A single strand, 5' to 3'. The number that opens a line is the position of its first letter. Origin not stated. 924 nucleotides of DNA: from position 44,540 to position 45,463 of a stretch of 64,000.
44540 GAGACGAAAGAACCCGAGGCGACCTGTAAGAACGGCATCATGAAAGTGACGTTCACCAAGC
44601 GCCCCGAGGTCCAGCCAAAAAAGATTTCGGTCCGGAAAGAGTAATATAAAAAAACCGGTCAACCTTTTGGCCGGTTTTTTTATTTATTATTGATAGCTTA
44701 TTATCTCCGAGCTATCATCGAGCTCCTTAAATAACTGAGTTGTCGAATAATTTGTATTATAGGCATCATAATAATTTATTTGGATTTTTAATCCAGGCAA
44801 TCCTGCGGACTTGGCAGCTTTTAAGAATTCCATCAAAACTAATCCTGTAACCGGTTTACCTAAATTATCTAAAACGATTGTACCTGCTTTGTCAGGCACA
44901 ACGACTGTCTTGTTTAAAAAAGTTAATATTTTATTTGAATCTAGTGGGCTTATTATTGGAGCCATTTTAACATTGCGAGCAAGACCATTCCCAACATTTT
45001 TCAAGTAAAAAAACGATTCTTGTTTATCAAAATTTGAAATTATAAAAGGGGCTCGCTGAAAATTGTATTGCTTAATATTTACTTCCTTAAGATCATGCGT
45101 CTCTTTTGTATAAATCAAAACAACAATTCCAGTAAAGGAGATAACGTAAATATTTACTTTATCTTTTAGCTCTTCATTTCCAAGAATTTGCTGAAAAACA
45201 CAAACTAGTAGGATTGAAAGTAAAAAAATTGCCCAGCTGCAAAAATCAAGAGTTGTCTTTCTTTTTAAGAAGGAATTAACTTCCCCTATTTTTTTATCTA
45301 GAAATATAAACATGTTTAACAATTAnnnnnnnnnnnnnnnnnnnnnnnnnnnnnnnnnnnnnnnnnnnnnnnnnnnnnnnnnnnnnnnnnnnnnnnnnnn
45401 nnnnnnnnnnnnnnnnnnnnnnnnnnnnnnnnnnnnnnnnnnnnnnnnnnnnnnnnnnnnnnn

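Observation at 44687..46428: Low-GC islet: Rcl-like N-glycosidase/Nudix fusion gene coupled to a very AT-rich membrane-protein gene (candidate toxin/defence or nucleotide-depletion module)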

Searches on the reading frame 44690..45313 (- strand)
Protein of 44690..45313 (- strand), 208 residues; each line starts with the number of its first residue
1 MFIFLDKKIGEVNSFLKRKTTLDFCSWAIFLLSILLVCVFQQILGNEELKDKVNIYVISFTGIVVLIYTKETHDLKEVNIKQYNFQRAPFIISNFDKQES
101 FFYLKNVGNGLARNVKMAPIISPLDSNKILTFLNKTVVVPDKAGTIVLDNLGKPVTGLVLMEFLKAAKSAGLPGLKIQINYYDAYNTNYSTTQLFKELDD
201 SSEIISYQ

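Call 4: search_protein_families(library=pfam, proteins=[window:44690-45313:-], max_evalue=1)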
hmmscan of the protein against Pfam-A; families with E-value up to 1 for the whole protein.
window:44690-45313:- (208 aa): 1 family
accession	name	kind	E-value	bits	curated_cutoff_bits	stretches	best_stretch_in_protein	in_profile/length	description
PF04222.17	DUF416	-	0.059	13.4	23.7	1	34-101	94-155/188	Protein of unknown function (DUF416)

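Call 5: search_protein_families(library=padloc, proteins=[window:44690-45313:-], max_evalue=1)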
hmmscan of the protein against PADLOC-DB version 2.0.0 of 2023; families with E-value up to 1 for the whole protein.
window:44690-45313:- (208 aa): 0 families

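Call 6: search_protein_families(library=ncbifam, proteins=[window:44690-45313:-], max_evalue=1)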
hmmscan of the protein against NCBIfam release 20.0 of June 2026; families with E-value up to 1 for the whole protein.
window:44690-45313:- (208 aa): 1 family
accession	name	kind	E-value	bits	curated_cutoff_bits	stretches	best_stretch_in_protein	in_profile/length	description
NF003635.0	PRK05270.2-5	subfamily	0.04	12.9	905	1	101-205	25-126/499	UDP-glucose--hexose-1-phosphate uridylyltransferase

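Call 7: search_protein_families(library=phrogs, proteins=[window:44690-45313:-], max_evalue=1)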
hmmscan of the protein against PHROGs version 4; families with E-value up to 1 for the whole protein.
window:44690-45313:- (208 aa): 0 families

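Call 11: find_homologous_proteins(query=window:44690-45313:-, max_evalue=0.01)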
Query window:44690-45313:- (208 aa): 2 proteins with E <= 0.01 among 250 candidates.
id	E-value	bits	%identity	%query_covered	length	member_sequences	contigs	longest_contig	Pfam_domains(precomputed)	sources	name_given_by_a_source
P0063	5.9e-130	449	100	100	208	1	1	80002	-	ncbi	-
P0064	1.5e-35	141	38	100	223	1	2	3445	-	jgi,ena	-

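Call 14: find_encoding_contigs(protein=P0064, flank=5000)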
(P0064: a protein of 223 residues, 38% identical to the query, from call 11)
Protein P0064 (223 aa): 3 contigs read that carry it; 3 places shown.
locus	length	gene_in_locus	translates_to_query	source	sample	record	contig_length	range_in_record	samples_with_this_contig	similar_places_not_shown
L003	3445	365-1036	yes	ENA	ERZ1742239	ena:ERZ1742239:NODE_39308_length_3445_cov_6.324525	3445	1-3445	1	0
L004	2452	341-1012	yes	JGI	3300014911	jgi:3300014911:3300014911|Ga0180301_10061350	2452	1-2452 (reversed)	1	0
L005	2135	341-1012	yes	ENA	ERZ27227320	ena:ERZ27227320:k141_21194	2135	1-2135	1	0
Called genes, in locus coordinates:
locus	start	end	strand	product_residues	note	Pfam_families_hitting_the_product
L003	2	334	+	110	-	?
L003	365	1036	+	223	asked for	-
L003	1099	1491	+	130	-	-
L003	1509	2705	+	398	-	PF01420:Methylase_S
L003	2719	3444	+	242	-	?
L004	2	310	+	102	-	?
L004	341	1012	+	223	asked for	-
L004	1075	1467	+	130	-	-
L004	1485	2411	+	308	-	PF01420:Methylase_S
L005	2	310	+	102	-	?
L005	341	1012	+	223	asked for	-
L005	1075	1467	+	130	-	-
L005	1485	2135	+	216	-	PF01420:Methylase_S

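Call 15: find_encoding_contigs(protein=P0063, flank=10000)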
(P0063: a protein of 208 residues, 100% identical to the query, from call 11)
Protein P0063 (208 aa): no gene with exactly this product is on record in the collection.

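Call 32: search_protein_families(library=pfam, proteins=[L003:2-334:+, L003:1099-1491:+, L003:1509-2705:+, L003:2719-3444:+], max_evalue=0.01)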
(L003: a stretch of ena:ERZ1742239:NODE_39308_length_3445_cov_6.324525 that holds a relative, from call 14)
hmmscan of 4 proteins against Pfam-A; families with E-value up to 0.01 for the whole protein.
L003:2-334:+ (110 aa): 1 family
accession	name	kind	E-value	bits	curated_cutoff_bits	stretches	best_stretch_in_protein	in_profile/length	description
PF15133.11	TASL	-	0.0083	16.3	27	1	68-105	100-137/300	TLR adaptor interacting with SLC15A4 on the lysosome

L003:1099-1491:+ (130 aa): 0 families

L003:1509-2705:+ (398 aa): 1 family
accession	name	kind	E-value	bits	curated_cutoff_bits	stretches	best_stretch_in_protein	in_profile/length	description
PF01420.25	Methylase_S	-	2.3e-44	152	22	2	191-373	1-164/168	Type I restriction modification DNA specificity domain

L003:2719-3444:+ (242 aa): 1 family
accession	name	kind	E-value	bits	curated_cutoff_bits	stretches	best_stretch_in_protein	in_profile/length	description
PF04313.20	HSDR_N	-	1.3e-37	130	25.1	1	9-200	2-190/198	Type I restriction enzyme R protein N terminus (HSDR_N)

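Call 33: search_protein_families(library=padloc, proteins=[L003:2-334:+, L003:1099-1491:+, P0064], max_evalue=1)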
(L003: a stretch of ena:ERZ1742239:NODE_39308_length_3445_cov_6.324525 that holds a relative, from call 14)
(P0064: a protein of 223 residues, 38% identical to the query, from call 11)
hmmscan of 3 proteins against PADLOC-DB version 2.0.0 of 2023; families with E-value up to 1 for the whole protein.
L003:2-334:+ (110 aa): 1 family
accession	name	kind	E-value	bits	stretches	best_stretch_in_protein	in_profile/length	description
PDLC00070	GajA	-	0.00095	15.9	1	5-47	430-472/596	AAA ATPase domain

L003:1099-1491:+ (130 aa): 0 families

P0064 (223 aa): 0 families

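Call 36: find_related_loci(query=A1, collection=genome_contigs, flank=10000)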
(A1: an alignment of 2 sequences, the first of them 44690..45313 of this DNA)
Query A1 (208 aa) in genome_contigs; peptide patterns used: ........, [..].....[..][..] (x = any residue, [..] = any of these).
41 stretches matched a pattern; 5 encode a relative of the query (tblastn E <= 1e-3); 5 distinct loci.
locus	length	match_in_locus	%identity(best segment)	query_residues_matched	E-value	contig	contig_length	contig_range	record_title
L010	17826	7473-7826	36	2-117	2e-19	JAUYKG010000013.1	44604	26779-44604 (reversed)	MAG: Candidatus Veblenbacteria bacterium isolate C24_metabat.bin.183 C24_k141_731388, whole genome shotgun sequence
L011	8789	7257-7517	45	1-87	9e-19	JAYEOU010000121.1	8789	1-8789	MAG: Patescibacteria group bacterium isolate MAG021 MAG021_121, whole genome shotgun sequence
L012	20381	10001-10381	35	23-147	2e-16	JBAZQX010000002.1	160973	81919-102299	MAG: Candidatus Doudnabacteria bacterium isolate SO_2017_SWC_9 scaffold_114_c1_LP-4_2017, whole genome shotgun sequence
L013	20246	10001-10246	44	1-82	2e-15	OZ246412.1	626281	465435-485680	MAG: uncultured Candidatus Saccharibacteria bacterium isolate binchicken_co115_121 genome assembly, chromosome: 1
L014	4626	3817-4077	36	1-87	1e-10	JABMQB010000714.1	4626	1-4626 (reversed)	MAG: Mariniphaga sp. isolate bin.676 k141_5091478, whole genome shotgun sequence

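Call 37: find_related_loci(query=A1, collection=viral_contigs, flank=10000)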
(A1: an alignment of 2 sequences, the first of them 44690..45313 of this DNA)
Query A1 (208 aa) in viral_contigs; peptide patterns used: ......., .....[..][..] (x = any residue, [..] = any of these).
109 stretches matched a pattern, but none encodes a relative of the query by tblastn (E <= 1e-3).

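Call 44: search_protein_representatives(alignment_id=A1)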
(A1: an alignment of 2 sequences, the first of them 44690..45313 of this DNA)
Query: 2 sequences, 223 profile positions. Proteins with E-value up to 0.001 (for the whole library): 246; up to 1e-10: 42; up to 1e-30: 9. The best 150 are listed.
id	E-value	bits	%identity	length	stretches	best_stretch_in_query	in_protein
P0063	2.5e-108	377.3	-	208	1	1-223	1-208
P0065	7.6e-46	173.0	-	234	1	10-223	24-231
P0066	2.9e-42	161.2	-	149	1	1-154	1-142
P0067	1.5e-35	139.3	-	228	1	1-223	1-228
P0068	2.4e-35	138.6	-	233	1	1-133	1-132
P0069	1.6e-33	132.7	-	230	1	3-154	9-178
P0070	9.0e-33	130.2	-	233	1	1-126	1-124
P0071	1.5e-31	126.3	-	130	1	1-87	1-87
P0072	2.5e-31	125.5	-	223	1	1-88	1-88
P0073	6.9e-30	120.8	-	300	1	1-88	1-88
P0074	1.1e-29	120.1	-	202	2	1-148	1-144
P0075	8.4e-29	117.2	-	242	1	1-87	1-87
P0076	2.5e-26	109.1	-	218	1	6-158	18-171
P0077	9.3e-26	107.3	-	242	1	7-223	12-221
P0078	1.2e-25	107.0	-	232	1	22-222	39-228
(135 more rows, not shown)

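Call 48: search_protein_families(library=pfam, alignment_id=A3, max_evalue=0.01)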
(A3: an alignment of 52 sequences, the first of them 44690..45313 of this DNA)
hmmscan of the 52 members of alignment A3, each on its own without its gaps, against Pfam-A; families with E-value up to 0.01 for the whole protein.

A. member 1, window:44690-45313:- (208 aa): 0 families

B. families by the number of members that match (of 52 scanned): 5 families
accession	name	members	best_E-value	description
PF04246.17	RseC_MucC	1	0.0023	Positive regulator of sigma(E), RseC/MucC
PF07705.17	CARDB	1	0.0052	CARDB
PF20041.5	DUF6443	1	0.0065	Domain of unknown function (DUF6443)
PF25451.1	SCP2_Rv3818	1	0.0066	Rv3818-like, SCP2-like domain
PF10457.14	MENTAL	1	0.0099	Cholesterol-capturing domain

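Call 51: find_related_loci(query=A4, collection=metagenome_contigs, flank=8000)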
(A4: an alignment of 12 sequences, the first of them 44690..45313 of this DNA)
Query A4 (208 aa) in metagenome_contigs; peptide patterns used: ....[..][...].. (x = any residue, [..] = any of these).
300 stretches matched a pattern; 12 encode a relative of the query (tblastn E <= 1e-3); 12 distinct loci.
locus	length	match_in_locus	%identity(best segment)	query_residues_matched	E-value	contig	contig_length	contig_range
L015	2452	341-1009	38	1-208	5e-41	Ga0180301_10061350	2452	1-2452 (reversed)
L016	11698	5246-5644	39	1-134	3e-23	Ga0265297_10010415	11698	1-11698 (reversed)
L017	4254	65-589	31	48-208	3e-23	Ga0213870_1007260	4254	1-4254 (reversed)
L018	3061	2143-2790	31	2-207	3e-20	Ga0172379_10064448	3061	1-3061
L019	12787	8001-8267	43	1-89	2e-16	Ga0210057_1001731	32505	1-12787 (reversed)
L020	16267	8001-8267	43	1-89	2e-16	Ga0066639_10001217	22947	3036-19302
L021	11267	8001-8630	29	11-207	3e-15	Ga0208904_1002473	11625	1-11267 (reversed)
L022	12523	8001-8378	33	1-141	8e-15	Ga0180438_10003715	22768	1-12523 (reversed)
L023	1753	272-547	42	22-116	1e-14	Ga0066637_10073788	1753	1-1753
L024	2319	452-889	27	13-151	1e-12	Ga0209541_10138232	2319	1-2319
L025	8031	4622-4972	29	11-120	8e-11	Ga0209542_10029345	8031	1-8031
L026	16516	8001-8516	24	11-191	6e-5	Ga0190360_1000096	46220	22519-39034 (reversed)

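Call 52: predict_structure(alignment_id=A3)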
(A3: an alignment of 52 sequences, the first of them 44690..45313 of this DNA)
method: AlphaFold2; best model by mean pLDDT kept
length: 208 residues; sequences in the alignment: 52
mean_pLDDT: 93.7   pTM: 0.78
mean pLDDT of the five models: 93.7, 93.5, 92.9, 92.7, 90.3
residues with pLDDT >= 90: 192; 70-90: 13; 50-70: 3; < 50: 0
segments of 3 or more residues with pLDDT < 50: none
pLDDT, mean of each block of 10 residues (from residue 1): 90 94 93 93 92 93 95 96 95 94 94 97 96 88 85 94 96 97 97 95 96
secondary structure, 60 per line:
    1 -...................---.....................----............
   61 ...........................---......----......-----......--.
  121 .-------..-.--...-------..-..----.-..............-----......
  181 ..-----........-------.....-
elements in order: H2-20 H24-44 H49-87 E91-96 E101-106 E112-117 E135-137 H157-169 E175-182 E188-195 E203-207

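Call 60: search_protein_families(library=pfam, alignment_id=A5, max_evalue=0.0001)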
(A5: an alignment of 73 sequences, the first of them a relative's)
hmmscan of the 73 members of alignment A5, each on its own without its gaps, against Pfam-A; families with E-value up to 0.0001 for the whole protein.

A. member 1, L003:68-331:+ (88 aa): 0 families

B. families by the number of members that match (of 73 scanned): 80 families (the first 25 are shown)
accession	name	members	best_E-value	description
PF02384.22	N6_Mtase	5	5.9e-97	N-6 DNA Methylase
PF01420.25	Methylase_S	3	2.3e-44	Type I restriction modification DNA specificity domain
PF04313.20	HSDR_N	3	3.9e-44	Type I restriction enzyme R protein N terminus (HSDR_N)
PF04851.21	ResIII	3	3e-22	Type III restriction enzyme, res subunit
PF18766.7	SWI2_SNF2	2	3.1e-73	SWI2/SNF2 ATPase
PF07669.17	Eco57I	2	5e-47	Eco57I restriction-modification methylase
PF01555.25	N6_N4_Mtase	2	3.4e-34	DNA methylase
PF12161.14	HsdM_N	2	8.7e-20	HsdM N-terminal domain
PF22679.2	T1R_D3-like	2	3.1e-18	Type I restriction enzyme subunit R domain 3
PF00293.34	NUDIX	2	4.3e-18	NUDIX domain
PF05175.20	MTS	2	2.7e-12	Methyltransferase small domain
PF13391.12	HNH_2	2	7.1e-11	HNH endonuclease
PF01170.24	UPF0020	2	1.8e-05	RMKL-like, methyltransferase domain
PF00145.23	DNA_methylase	1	2.7e-109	C-5 cytosine-specific DNA methylase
PF01180.27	DHO_dh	1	2.8e-64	Dihydroorotate dehydrogenase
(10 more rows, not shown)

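Call 61: search_protein_families(library=padloc, alignment_id=A5, max_evalue=0.00001)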
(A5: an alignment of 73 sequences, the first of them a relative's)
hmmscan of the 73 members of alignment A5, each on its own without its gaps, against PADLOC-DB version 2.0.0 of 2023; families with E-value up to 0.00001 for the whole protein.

A. member 1, L003:68-331:+ (88 aa): 0 families

B. families by the number of members that match (of 73 scanned): 371 families (the first 25 are shown)
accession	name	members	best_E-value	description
PDLC04134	mad2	6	7.8e-43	mads_2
PDLC03019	MTase_I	3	3.4e-105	Type I methyltransferase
PDLC03068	Specificity_I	3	3.2e-67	Type I specificity subunit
PDLC03032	MTase_I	3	9.4e-64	Type I methyltransferase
PDLC03164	Specificity_I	3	7.5e-59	Type I specificity subunit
PDLC03086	Specificity_I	3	3.9e-55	Type I specificity subunit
PDLC03089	Specificity_I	3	2.7e-53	Type I specificity subunit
PDLC03099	Specificity_I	3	2.4e-51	Type I specificity subunit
PDLC03134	Specificity_I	3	1.5e-47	Type I specificity subunit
PDLC03108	Specificity_I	3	4.7e-46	Type I specificity subunit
PDLC03107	Specificity_I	3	8.6e-45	Type I specificity subunit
PDLC03168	Specificity_I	3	8.7e-44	Type I specificity subunit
PDLC03087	Specificity_I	3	2.1e-42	Type I specificity subunit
PDLC04137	mad5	3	1.5e-41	mads_5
PDLC03112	Specificity_I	3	4.2e-41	Type I specificity subunit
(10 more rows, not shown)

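Call 68: fold_search(model_id=the predicted structure, library=pdb)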
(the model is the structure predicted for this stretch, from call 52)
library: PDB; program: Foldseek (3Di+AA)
matches with E <= 10: 438; with E <= 0.001: 0
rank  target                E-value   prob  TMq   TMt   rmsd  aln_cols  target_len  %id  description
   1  3syp                  4.5e-02  0.54  0.25  0.20  10.3       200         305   12  Crystal structure of the G protein-gated inward rectifier K+ channel GIRK2 (Kir3.2) R201A mutant (released 2011-10-12)
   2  9myg                  1.2e-01  0.33  0.23  0.30  12.7       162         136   10  Cryo-EM structure of Natrinema sp. J7-2 Type IV pilus, PilA1 (released 2025-11-26)
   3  4egj_C                2.4e-01  0.16  0.16  0.12  11.4       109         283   13  Crystal structure of D-alanine-D-alanine ligase from Burkholderia xenovorans (released 2012-07-18)
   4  3o78_A                3.1e-01  0.08  0.14  0.08  17.9       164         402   13  The structure of Ca2+ Sensor (Case-12) (released 2010-09-29)
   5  6z2o                  3.7e-01  0.35  0.25  0.17   8.1       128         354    8  Crystal structure of wild type OgpA from Akkermansia muciniphila in P 21 21 21 (released 2020-09-30)
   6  6voa_C                3.9e-01  0.14  0.18  0.08  19.4       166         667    9  Cryo-EM structure of the BBSome-ARL6 complex (released 2020-06-24)
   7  7oxx_A                4.4e-01  0.10  0.16  0.21  16.5       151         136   10  CrabP2 mutant R30AK31A (released 2022-07-13)
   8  7u9k_B                4.9e-01  0.25  0.20  0.14   9.0       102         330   19  Staphylococcus aureus D-alanine-D-alanine ligase in complex with ATP, D-ala-D-ala, Mg2+ and K+ (released 2023-03-15)
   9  8tm0_C                4.9e-01  0.20  0.21  0.25   8.3       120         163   10  Preclinical Characterization of Pan-NKG2D Ligand-Binding NKG2D Receptor Decoys (released 2024-04-17)
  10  6vnw_C                4.9e-01  0.13  0.18  0.08  18.8       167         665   10  Cryo-EM structure of apo-BBSome (released 2020-07-01)
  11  8jmw_A                5.1e-01  0.28  0.26  0.13   7.0       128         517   12  Fibril form of serine peptidase Vpr (released 2023-12-06)
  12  6cxh_A                5.4e-01  0.13  0.20  0.13  20.2       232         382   10  Crystal structure of particulate methane monooxygenase from Methylomicrobium alcaliphilum 20Z (released 2018-05-16)
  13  1g0u_2                5.4e-01  0.11  0.16  0.17  15.4       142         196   15  A GATED CHANNEL INTO THE PROTEASOME CORE PARTICLE (released 2000-11-06)
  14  9nmt_A                6.1e-01  0.12  0.23  0.18  11.8       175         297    8  ML418 bound inwardly rectifying potassium channel Kir7.1 R162Q mutant (released 2026-01-28)
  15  7oxx_C                6.1e-01  0.08  0.16  0.21  16.5       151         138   10  CrabP2 mutant R30AK31A (released 2022-07-13)
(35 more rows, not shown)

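Call 87: search_dna_similar(query=window:44690-45313:-, collection=phages, mode=protein, max_evalue=0.01)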
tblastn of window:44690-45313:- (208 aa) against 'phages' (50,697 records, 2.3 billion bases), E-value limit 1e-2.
No match.
